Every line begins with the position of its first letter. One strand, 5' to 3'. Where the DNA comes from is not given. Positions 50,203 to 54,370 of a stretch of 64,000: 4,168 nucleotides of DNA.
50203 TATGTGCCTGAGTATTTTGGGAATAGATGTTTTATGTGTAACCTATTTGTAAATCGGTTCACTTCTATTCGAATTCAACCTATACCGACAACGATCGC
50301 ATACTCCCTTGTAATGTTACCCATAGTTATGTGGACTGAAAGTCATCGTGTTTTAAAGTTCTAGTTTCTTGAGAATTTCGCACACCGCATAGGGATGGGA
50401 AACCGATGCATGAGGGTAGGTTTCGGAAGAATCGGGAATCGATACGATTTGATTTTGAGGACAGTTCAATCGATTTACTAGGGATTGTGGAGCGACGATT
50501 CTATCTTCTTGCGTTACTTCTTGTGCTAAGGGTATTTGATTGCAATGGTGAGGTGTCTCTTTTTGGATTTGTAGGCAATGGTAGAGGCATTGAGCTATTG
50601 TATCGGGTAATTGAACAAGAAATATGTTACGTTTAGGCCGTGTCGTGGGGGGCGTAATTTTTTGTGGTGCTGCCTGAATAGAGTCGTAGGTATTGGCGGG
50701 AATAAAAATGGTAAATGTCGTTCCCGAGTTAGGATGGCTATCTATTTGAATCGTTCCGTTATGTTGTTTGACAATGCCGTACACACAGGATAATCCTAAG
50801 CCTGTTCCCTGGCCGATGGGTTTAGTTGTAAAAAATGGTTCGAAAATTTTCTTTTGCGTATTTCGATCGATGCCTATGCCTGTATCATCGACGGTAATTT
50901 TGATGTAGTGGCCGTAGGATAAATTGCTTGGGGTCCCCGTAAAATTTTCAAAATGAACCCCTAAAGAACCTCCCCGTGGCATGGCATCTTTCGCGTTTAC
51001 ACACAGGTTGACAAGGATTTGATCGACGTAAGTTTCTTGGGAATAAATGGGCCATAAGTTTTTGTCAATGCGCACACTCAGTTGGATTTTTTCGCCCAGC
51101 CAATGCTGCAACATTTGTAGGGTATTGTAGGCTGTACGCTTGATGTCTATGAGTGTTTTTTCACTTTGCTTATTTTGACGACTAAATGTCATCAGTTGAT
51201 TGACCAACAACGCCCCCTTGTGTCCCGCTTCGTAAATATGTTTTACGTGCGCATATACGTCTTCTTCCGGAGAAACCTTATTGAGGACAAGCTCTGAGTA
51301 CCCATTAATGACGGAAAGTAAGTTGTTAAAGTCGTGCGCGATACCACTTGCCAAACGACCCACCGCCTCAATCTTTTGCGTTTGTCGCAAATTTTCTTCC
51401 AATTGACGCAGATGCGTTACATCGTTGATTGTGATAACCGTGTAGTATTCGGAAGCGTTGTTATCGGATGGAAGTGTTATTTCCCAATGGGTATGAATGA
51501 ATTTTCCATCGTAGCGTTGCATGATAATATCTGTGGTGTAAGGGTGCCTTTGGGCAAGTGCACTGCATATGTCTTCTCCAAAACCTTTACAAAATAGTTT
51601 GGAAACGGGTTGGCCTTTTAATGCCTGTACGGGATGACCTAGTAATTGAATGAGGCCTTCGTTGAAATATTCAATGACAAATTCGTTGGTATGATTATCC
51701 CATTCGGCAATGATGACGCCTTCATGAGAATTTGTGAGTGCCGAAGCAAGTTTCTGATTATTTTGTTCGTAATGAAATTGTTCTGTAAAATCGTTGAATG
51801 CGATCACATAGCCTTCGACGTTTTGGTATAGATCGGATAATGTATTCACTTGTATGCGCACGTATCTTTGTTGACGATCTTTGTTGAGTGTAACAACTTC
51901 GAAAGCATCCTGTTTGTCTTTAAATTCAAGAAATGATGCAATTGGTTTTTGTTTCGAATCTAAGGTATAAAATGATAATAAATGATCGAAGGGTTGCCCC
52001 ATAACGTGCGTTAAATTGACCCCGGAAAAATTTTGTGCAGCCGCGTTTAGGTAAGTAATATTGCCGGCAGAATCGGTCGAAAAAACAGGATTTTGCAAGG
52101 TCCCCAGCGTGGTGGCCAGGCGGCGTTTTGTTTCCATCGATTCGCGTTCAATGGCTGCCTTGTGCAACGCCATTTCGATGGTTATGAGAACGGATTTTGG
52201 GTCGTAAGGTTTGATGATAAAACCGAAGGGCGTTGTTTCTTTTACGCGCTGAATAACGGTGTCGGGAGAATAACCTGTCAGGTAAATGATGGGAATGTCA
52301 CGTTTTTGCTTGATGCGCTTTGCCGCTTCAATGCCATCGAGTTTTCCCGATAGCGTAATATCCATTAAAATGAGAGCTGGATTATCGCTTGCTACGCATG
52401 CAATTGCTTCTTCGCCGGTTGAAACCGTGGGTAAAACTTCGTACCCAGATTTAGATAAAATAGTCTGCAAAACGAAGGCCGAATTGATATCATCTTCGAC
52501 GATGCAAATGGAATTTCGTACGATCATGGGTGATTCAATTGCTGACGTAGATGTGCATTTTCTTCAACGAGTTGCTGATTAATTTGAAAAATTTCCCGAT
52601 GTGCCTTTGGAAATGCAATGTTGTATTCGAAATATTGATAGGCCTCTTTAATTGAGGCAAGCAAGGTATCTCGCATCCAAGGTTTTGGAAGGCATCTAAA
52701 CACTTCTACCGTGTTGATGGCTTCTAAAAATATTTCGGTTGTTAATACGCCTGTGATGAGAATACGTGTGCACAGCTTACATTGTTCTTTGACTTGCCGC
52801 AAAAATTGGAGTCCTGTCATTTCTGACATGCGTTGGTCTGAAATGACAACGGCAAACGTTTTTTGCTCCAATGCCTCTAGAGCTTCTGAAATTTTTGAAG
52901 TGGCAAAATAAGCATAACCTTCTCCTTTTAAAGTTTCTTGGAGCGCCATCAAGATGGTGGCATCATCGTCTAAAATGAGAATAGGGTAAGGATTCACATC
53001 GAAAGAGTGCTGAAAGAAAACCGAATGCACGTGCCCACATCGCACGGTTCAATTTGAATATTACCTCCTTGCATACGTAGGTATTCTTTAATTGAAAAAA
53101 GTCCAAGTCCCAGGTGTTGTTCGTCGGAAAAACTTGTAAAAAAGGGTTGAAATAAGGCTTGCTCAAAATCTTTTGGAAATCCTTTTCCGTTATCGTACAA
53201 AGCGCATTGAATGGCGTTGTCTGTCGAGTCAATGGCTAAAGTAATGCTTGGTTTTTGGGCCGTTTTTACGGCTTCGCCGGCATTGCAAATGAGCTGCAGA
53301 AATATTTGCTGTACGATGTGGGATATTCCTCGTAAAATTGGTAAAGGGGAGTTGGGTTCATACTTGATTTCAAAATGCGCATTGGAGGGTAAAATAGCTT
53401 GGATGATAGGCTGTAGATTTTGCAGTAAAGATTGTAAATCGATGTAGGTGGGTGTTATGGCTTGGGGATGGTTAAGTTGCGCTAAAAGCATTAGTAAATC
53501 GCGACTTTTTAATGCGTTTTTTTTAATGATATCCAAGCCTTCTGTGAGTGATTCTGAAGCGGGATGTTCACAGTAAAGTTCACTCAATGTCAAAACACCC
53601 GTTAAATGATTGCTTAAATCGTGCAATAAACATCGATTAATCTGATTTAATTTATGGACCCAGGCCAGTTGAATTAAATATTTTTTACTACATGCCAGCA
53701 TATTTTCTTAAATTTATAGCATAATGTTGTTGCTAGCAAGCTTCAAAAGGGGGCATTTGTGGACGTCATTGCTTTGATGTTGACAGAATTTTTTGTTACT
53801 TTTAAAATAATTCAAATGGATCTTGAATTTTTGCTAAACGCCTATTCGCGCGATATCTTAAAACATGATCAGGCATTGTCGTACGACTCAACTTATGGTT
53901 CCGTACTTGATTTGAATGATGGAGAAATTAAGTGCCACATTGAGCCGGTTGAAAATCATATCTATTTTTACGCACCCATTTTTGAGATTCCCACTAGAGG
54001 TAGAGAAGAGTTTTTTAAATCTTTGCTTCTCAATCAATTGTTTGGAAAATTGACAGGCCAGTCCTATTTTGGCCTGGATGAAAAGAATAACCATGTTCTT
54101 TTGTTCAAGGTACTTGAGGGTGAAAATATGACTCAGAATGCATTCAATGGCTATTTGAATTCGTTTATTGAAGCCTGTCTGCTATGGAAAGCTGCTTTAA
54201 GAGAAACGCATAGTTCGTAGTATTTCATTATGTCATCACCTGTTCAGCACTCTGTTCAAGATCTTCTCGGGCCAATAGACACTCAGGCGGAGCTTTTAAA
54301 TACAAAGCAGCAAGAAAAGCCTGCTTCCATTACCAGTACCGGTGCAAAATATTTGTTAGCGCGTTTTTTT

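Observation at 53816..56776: CesT-type secretion chaperone followed directly by an 848-aa orphan protein: candidate type III chaperone/effector pair in a verrucomicrobial-type genome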

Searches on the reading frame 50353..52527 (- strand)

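Call 3: search_protein_families(library=pfam, proteins=[window:50353-52527:-], max_evalue=1)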
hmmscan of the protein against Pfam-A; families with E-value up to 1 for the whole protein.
window:50353-52527:- (724 aa): 12 families
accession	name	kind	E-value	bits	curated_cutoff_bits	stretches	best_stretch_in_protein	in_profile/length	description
PF02518.31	HATPase_c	-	3.1e-23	82.8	26.4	1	499-611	4-109/111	Histidine kinase-, DNA gyrase B-, and HSP90-like ATPase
PF00072.30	Response_reg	-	5e-19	69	30.2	1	7-114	1-107/111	Response regulator receiver domain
PF13426.13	PAS_9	-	6.7e-17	62.1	27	2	146-249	2-103/103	PAS domain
PF00989.32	PAS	-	2.4e-11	44.1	22.6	1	138-246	4-112/113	PAS fold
PF08448.16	PAS_4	-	1.9e-08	34.9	23.1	1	144-250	4-108/110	PAS fold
PF13188.13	PAS_8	-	2.8e-08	33.8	21.8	2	136-182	2-45/65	PAS domain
PF00512.31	HisKA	-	1.3e-07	32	26.9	1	390-452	3-64/66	His Kinase A (phospho-acceptor) domain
PF14501.12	HATPase_c_5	-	0.0075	16.6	22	1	558-600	55-93/102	GHKL domain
PF03698.18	UPF0180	-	0.02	15.5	25.4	1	20-97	12-76/77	Uncharacterised protein family (UPF0180)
PF10090.15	HPTransfase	-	0.026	14.7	22.9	1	503-527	34-58/123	Histidine phosphotransferase C-terminal domain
PF24820.1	Diguanyl_cycl_sensor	-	0.067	13.6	28.1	0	143-184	4-45/109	Diguanylate cyclase-like sensor domain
PF21332.3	AmiR_N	-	0.19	12.1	27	1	52-120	43-110/111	AmiR, N-terminal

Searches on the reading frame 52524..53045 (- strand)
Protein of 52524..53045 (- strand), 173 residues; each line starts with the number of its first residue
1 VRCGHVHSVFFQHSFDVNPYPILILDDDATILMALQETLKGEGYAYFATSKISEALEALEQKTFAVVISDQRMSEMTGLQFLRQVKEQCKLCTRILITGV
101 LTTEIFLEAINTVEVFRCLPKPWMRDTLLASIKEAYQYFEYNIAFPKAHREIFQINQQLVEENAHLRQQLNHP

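Call 3: search_protein_families(library=pfam, proteins=[window:52524-53045:-], max_evalue=1)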
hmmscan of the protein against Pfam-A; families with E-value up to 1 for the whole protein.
window:52524-53045:- (173 aa): 5 families
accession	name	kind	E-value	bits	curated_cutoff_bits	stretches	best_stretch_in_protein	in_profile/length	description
PF00072.30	Response_reg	-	9.5e-19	68.1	30.2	1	22-132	1-110/111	Response regulator receiver domain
PF25773.1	TPR_ANAPC2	-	0.036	14.5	27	1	82-120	55-91/111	ANAPC2-like, TPR repeats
PF08445.16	FR47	-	0.079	13.4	22.1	1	29-73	21-67/86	FR47-like protein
PF21148.3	NSUN5_fdxn-like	-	0.089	13.7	24.5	1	37-66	19-48/78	NOL1/NOP2/Sun domain family member 5, ferredoxin-like domain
PF23198.2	PDE8A_N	-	0.1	13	29.6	1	31-96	22-87/147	PDE8A-like, N-terminal domain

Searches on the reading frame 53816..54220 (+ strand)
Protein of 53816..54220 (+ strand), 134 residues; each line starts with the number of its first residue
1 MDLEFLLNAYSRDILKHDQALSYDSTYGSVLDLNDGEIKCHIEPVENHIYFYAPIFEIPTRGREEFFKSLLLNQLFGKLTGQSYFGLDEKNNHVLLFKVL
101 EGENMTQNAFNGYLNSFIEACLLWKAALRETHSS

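Call 3: search_protein_families(library=pfam, proteins=[window:53816-54220:+], max_evalue=1)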
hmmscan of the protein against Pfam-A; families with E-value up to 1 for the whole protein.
window:53816-54220:+ (134 aa): 2 families
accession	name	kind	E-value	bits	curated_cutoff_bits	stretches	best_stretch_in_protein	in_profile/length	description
PF05932.18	CesT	-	6.3e-09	36.4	22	1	44-124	38-118/119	Tir chaperone protein (CesT) family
PF22550.1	CesT_Tir_1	-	0.0017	18.8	27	1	50-117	51-114/131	CesT_Tir_1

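Call 17: find_homologous_proteins(query=window:53816-54220:+, max_evalue=0.001)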
Query window:53816-54220:+ (134 aa): 3 proteins with E <= 0.001 among 9 candidates.
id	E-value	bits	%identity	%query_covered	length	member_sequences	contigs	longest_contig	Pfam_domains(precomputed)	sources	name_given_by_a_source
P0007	8.5e-85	299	100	100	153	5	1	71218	PF05932.20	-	-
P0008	1.1e-75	270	89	100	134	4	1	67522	PF05932.20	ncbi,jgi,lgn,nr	ncbi:MAG: type III secretion system chaperone [Puniceicoccales bacterium]|jgi:hypothetical protein|n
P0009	3.5e-73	262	87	100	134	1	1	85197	PF05932.20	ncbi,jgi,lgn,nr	ncbi:MAG: type III secretion system chaperone [Puniceicoccales bacterium]|jgi:poly(3-hydroxyalkanoat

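Call 33: search_solved_structures(query=window:53816-54220:+, max_evalue=10, show_alignments=2)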
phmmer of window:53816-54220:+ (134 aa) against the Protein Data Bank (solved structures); distinct sequences matched with E-value up to 10: 6.
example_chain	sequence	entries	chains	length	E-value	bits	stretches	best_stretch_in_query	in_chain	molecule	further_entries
1n5b_A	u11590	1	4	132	0.42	14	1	19-119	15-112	YOPE regulator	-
7eva_C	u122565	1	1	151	0.58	13.6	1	19-119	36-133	YopE regulator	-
2nsq_A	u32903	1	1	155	0.73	13.3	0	78-114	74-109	E3 ubiquitin-protein ligase NEDD4-like protein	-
1l2w_A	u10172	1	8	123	0.73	13.3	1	19-111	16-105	YopE regulator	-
1jya_A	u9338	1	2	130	0.81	13.1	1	19-112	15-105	YOPE regulator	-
1k6z_A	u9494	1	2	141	0.94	12.9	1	19-111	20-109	Type III secretion chaperone SycE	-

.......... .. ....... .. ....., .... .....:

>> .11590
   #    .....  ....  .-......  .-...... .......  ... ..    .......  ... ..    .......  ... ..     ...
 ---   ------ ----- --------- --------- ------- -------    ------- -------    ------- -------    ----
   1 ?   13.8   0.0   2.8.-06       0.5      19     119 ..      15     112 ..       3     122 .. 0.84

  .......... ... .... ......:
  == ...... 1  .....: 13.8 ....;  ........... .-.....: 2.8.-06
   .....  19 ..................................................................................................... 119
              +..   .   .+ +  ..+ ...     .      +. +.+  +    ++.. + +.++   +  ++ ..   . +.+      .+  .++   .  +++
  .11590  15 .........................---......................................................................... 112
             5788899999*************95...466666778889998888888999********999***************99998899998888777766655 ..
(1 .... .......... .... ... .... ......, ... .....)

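Call 63: find_related_loci(query=A4, collection=genome_contigs, flank=10000)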
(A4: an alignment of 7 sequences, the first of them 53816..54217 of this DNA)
Query A4 (134 aa) in genome_contigs; peptide patterns used: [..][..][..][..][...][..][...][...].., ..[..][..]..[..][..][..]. (x = any residue, [..] = any of these).
78 stretches matched a pattern; 5 encode a relative of the query (tblastn E <= 1e-3); 5 distinct loci.
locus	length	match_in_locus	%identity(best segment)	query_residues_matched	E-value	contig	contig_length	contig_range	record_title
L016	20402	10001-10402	89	1-134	8e-81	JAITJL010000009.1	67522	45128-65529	MAG: Puniceicoccales bacterium isolate Pcl387_bin165 k119_341841, whole genome shotgun sequence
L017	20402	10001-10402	87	1-134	1e-79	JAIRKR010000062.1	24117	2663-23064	MAG: Puniceicoccales bacterium isolate Cc175_bin121 k119_933944, whole genome shotgun sequence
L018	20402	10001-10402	87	1-134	3e-79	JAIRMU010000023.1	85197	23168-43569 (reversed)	MAG: Puniceicoccales bacterium isolate Cd354_bin116 k119_149932, whole genome shotgun sequence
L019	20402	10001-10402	90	1-134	7e-81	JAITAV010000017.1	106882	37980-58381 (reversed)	MAG: Puniceicoccales bacterium isolate Ncb351_bin56 k119_4042597, whole genome shotgun sequence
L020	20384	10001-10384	41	1-129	2e-29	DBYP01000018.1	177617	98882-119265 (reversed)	MAG TPA_asm: Verrucomicrobia bacterium UBA1183 UBA1183_contig_370, whole genome shotgun sequence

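Call 64: predict_structure(alignment_id=A2)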
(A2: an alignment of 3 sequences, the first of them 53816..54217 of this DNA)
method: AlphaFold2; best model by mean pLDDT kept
length: 134 residues; sequences in the alignment: 3
mean_pLDDT: 70.4   pTM: 0.67
mean pLDDT of the five models: 70.4, 68.8, 64.0, 59.6, 49.9
residues with pLDDT >= 90: 0; 70-90: 84; 50-70: 41; < 50: 9
segments of 3 or more residues with pLDDT < 50: 76-82
pLDDT, mean of each block of 10 residues (from residue 1): 75 76 76 78 78 68 63 51 59 73 76 78 71 53
secondary structure, 60 per line:
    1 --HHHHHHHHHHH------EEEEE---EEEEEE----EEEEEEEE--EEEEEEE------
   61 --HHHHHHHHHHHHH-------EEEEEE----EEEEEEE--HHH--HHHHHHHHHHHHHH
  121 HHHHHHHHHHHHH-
elements in order: H3-13 E20-24 E28-33 E38-45 E48-54 H63-75 E83-88 E93-99 H107-133

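Call 68: fold_search(model_id=the predicted structure, library=pdb)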
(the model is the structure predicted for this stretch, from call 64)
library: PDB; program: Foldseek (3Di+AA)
matches with E <= 10: 600; with E <= 0.001: 0
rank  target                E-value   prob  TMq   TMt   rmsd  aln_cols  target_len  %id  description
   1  5z38_A                1.3e-03  1.00  0.61  0.55   4.5       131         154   14  Crystal structure of CsrA bound to CesT (released 2018-04-04)
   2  3kxy_D                2.4e-03  1.00  0.62  0.64   4.5       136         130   21  Crystal Structure of the ExsC-ExsE Complex (released 2010-06-30)
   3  3kxy_A                3.9e-03  1.00  0.57  0.58   4.9       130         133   19  Crystal Structure of the ExsC-ExsE Complex (released 2010-06-30)
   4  3kxy_B                5.5e-03  1.00  0.63  0.63   4.0       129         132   18  Crystal Structure of the ExsC-ExsE Complex (released 2010-06-30)
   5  3kxy_F                9.4e-03  1.00  0.58  0.58   5.9       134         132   14  Crystal Structure of the ExsC-ExsE Complex (released 2010-06-30)
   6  3kxy_H                9.9e-03  0.99  0.51  0.53   7.6       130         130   15  Crystal Structure of the ExsC-ExsE Complex (released 2010-06-30)
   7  1k3s_A                1.4e-02  1.00  0.53  0.63   5.2       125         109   19  Type III Secretion Chaperone SigE (released 2001-11-28)
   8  1jyo_A                1.7e-02  1.00  0.62  0.63   4.4       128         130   16  Structure of the Salmonella Virulence Effector SptP in Complex with its Secretion Chaperone SicP (released 2001-11-07)
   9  2plg_B                1.7e-02  1.00  0.60  0.56   4.5       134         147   13  Crystal structure of T110839 protein from Synechococcus elongatus (released 2007-05-01)
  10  3kxy_J                1.8e-02  0.99  0.52  0.54   7.2       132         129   15  Crystal Structure of the ExsC-ExsE Complex (released 2010-06-30)
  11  5fr7_A                1.9e-02  1.00  0.60  0.57   4.5       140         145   12  Erwinia amylovora AmyR amylovoran repressor, a member of the YbjN protein family (released 2017-01-18)
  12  5z38_C                2.1e-02  1.00  0.60  0.54   4.5       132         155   14  Crystal structure of CsrA bound to CesT (released 2018-04-04)
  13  3epu_B                2.3e-02  0.97  0.48  0.48  12.1       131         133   14  Crystal Structure of STM2138, a novel virulence chaperone in Salmonella (released 2009-09-29)
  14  8q8o_A                2.5e-02  1.00  0.63  0.62   4.4       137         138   12  PA14_16140 protein: the regulator of an operon involved in the biofilm formation in PA14 P. aeruginosa (released 2024-02-28)
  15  3epu_A                2.7e-02  1.00  0.62  0.62   4.3       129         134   13  Crystal Structure of STM2138, a novel virulence chaperone in Salmonella (released 2009-09-29)
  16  5z38_D                2.8e-02  1.00  0.58  0.54   4.7       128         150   13  Crystal structure of CsrA bound to CesT (released 2018-04-04)
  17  1xkp_C                3.2e-02  0.97  0.50  0.53   5.3       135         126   15  Crystal structure of the virulence factor YopN in complex with its heterodimeric chaperone SycN-YscB (released 2005-03-22)
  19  1k3e_A                3.8e-02  0.96  0.51  0.49  15.6       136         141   13  Type III secretion chaperone CesT (released 2001-11-28)
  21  1xkp_B                4.6e-02  0.91  0.43  0.46   7.9       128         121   13  Crystal structure of the virulence factor YopN in complex with its heterodimeric chaperone SycN-YscB (released 2005-03-22)
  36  5wez_A                2.8e-01  0.91  0.61  0.63   4.0       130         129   14  Structure of the Tir-CesT effector-chaperone complex (released 2018-07-11)
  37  1k3e_B                2.8e-01  0.66  0.49  0.47  14.0       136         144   11  Type III secretion chaperone CesT (released 2001-11-28)
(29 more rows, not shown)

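Call 86: search_protein_families(library=ncbifam, proteins=[window:53816-54217:+], max_evalue=0.1)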
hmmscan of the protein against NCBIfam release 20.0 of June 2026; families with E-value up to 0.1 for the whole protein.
window:53816-54217:+ (134 aa): 0 families
